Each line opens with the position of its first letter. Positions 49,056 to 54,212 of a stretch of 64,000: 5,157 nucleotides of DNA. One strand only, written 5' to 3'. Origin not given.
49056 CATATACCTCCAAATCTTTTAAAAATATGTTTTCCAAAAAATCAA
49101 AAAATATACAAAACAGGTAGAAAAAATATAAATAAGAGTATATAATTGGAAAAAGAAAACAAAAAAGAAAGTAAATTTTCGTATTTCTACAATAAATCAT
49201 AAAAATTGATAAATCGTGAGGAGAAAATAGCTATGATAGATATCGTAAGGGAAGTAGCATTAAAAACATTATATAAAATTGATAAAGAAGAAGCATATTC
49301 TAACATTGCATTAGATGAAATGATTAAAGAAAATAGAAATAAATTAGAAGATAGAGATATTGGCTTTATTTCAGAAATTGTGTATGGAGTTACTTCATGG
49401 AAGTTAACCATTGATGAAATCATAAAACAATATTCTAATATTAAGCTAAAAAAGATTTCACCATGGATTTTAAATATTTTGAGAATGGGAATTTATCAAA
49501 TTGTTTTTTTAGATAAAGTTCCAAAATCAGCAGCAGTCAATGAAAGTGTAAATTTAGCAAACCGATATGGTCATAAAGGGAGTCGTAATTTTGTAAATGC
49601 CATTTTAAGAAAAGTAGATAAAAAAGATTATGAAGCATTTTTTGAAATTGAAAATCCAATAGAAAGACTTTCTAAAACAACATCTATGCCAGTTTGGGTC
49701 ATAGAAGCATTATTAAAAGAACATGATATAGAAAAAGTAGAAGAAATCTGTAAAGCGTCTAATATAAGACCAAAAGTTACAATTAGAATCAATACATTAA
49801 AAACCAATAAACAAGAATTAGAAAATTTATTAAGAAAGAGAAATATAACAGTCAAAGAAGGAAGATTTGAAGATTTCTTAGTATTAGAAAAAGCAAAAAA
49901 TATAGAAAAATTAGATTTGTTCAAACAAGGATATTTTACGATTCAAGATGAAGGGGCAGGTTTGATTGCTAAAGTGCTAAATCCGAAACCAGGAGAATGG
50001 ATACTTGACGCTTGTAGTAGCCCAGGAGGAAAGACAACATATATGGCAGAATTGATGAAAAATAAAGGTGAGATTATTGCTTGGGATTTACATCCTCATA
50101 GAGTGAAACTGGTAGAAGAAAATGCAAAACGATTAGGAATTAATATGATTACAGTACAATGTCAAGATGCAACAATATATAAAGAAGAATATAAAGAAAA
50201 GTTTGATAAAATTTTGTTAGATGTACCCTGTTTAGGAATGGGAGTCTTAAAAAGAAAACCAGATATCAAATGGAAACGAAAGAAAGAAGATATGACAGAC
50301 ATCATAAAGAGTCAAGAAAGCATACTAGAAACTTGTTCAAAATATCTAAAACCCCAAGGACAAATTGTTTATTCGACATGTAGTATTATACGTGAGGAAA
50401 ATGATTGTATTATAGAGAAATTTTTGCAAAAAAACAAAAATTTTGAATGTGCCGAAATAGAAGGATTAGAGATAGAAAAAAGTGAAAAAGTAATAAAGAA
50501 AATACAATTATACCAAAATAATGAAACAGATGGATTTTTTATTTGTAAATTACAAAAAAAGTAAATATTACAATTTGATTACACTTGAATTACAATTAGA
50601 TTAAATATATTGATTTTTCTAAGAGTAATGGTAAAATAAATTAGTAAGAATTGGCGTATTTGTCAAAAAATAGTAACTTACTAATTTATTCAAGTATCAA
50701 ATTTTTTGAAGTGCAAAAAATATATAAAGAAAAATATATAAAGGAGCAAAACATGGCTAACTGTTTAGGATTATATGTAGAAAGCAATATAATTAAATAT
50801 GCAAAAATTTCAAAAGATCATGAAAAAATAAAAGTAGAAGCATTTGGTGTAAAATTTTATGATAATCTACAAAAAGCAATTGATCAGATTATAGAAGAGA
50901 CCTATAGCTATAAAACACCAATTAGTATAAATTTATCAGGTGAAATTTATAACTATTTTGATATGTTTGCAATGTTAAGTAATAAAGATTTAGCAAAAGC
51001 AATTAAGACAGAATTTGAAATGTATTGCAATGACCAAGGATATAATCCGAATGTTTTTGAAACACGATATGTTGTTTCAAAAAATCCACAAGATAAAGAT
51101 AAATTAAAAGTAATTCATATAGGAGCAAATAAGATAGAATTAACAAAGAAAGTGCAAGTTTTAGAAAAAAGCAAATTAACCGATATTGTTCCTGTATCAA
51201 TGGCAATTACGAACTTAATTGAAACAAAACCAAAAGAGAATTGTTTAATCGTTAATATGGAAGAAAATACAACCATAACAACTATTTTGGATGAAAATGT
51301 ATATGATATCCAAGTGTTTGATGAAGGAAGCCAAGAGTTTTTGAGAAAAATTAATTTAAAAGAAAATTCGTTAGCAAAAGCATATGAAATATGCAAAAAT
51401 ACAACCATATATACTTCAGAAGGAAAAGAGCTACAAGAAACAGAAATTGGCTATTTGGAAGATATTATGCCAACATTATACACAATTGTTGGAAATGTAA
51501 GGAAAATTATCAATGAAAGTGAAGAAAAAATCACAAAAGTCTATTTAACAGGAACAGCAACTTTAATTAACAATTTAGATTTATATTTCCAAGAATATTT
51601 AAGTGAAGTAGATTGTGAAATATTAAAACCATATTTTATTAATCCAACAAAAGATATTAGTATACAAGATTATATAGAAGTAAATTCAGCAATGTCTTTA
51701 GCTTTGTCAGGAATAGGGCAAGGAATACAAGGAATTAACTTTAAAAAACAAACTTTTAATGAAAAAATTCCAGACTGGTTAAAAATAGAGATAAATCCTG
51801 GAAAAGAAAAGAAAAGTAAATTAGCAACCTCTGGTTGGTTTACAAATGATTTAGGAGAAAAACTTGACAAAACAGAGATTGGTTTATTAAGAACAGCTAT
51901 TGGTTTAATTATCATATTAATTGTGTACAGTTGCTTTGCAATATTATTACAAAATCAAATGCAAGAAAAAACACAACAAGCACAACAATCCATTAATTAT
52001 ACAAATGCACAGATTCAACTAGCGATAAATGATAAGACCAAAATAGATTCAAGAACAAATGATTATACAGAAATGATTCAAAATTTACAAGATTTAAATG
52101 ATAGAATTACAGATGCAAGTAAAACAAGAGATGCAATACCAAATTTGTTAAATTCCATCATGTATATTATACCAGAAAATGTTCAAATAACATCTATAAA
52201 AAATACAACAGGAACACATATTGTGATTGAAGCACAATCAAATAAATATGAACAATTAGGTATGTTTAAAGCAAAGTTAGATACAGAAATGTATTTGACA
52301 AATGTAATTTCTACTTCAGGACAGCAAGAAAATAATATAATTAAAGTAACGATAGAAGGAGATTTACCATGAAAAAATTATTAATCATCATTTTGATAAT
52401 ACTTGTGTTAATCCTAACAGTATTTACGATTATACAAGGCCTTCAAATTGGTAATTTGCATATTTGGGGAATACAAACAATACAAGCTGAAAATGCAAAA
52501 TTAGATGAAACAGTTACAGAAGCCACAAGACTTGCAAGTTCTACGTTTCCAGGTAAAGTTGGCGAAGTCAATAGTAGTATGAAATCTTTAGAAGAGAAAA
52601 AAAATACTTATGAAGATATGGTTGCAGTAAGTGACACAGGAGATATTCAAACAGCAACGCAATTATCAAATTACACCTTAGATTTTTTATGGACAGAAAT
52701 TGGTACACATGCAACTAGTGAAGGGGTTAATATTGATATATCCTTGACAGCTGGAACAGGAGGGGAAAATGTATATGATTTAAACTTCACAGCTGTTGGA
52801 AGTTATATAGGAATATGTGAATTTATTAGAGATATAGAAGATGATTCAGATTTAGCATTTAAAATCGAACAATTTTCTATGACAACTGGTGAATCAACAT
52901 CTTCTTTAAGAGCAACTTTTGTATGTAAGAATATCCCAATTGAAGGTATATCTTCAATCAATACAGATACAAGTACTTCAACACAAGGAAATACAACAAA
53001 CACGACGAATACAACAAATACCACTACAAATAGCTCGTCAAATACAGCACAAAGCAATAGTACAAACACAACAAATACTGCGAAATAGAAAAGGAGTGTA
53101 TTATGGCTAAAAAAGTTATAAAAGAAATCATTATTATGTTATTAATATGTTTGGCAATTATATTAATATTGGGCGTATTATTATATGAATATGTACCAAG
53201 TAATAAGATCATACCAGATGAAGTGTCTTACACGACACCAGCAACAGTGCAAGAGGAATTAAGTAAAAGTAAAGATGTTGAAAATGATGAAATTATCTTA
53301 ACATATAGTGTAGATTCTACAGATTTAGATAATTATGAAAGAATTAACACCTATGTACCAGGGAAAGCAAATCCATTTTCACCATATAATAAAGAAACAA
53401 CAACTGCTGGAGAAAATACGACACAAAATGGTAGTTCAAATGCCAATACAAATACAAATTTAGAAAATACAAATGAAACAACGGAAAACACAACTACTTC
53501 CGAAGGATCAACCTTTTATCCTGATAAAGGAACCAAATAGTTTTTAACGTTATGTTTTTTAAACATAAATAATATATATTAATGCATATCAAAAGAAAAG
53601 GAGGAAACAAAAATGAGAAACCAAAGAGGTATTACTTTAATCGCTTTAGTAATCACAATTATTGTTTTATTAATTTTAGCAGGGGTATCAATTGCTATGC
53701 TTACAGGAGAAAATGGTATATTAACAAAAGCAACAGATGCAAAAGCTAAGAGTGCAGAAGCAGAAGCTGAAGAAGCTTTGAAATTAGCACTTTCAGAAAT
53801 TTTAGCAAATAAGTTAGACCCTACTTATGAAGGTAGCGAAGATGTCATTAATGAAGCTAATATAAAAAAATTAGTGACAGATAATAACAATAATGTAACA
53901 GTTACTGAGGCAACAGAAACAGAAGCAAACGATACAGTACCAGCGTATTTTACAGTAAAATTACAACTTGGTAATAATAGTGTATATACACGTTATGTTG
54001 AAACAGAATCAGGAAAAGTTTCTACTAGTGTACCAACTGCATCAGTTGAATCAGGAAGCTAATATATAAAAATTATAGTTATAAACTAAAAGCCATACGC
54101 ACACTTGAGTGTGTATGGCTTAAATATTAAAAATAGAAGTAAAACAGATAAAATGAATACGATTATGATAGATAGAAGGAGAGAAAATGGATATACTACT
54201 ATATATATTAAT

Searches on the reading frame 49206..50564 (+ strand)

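Call 93: search_protein_families(library=pfam, proteins=[window:49206-50564:+], max_evalue=0.001)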
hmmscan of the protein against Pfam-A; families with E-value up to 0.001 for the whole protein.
window:49206-50564:+ (452 aa): 9 families
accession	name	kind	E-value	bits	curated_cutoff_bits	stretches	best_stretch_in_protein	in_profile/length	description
PF01189.24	Methyltr_RsmB-F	-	6.6e-62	209.2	27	1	256-450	2-199/199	16S rRNA methyltransferase RsmB/F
PF01029.23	NusB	-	2.5e-38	131.9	23.1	1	14-139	3-133/133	NusB family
PF22458.1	RsmF-B_ferredox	-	8.2e-13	48.7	27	1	162-233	2-73/74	Methyltr_RsmF/B-like, ferredoxin-like domain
PF13847.12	Methyltransf_31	-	4.1e-12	46.4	27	1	262-422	3-133/145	Methyltransferase domain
PF01728.25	FtsJ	-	1.9e-07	31.6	24.1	1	261-414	20-157/181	FtsJ-like methyltransferase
PF13649.12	Methyltransf_25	-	1.7e-05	25.8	27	1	266-338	1-70/97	Methyltransferase domain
PF09445.16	Methyltransf_15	-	5.3e-05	23.3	22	1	264-410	2-153/165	RNA cap guanine-N2 methyltransferase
PF08704.16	GCD14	-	0.0001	22.5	26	1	253-342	31-123/247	tRNA methyltransferase complex GCD14 subunit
PF01209.24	Ubie_methyltran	-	0.00022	21.1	20.1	0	254-336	39-120/233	ubiE/COQ5 methyltransferase family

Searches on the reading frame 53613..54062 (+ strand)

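Call 50: search_protein_families(library=ncbifam, proteins=[P0259, window:53613-54062:+], max_evalue=0.001)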
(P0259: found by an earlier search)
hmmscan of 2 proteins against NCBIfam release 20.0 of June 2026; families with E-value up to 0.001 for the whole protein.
P0259 (310 aa): 11 families
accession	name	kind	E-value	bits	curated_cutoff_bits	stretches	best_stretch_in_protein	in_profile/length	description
NF040815.2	recomb_XerA_Arch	equivalog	5.2e-32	111.4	220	2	191-304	147-260/263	site-specific tyrosine recombinase/integron integrase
TIGR02224.1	recomb_XerC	equivalog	2.8e-23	82.8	335.15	1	35-306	17-285/295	tyrosine recombinase XerC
TIGR02225.1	recomb_XerD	equivalog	1.1e-18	67.6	329.6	1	30-297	12-273/290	site-specific tyrosine recombinase XerD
NF001399.0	PRK00283.1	subfamily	1.5e-16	60.6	279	1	36-291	30-277/300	tyrosine recombinase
TIGR02249.1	integrase_gron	subfamily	8.5e-16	58.2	265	2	234-297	236-299/315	integron integrase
NF003462.0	PRK05084.1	equivalog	3.1e-13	49.2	267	1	145-310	203-356/360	tyrosine recombinase XerS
NF002331.0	PRK01287.1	subfamily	2.4e-10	39.9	371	1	147-291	172-306/365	site-specific tyrosine recombinase XerC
NF011946.0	PRK15417.1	equivalog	3.9e-09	36.1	435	1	238-292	255-310/337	integron integrase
NF007370.0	PRK09870.1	subfamily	4e-07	29.9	221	1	143-292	38-174/200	tyrosine-type DNA invertase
NF002685.0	PRK02436.1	equivalog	1.8e-06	28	178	0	196-296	150-244/245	site-specific tyrosine recombinase XerD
NF007371.0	PRK09871.1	subfamily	0.00058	19.4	222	0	145-298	34-174/198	tyrosine-type DNA invertase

window:53613-54062:+ (149 aa): 0 families

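Call 93: search_protein_families(library=pfam, proteins=[window:53613-54062:+], max_evalue=0.001)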
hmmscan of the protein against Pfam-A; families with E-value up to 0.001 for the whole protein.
window:53613-54062:+ (149 aa): 1 family
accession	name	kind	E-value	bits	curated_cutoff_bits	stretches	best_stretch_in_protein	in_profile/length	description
PF07963.17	N_methyl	-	8e-05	22.5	21.2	1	1-25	1-25/27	Prokaryotic N-terminal methylation motif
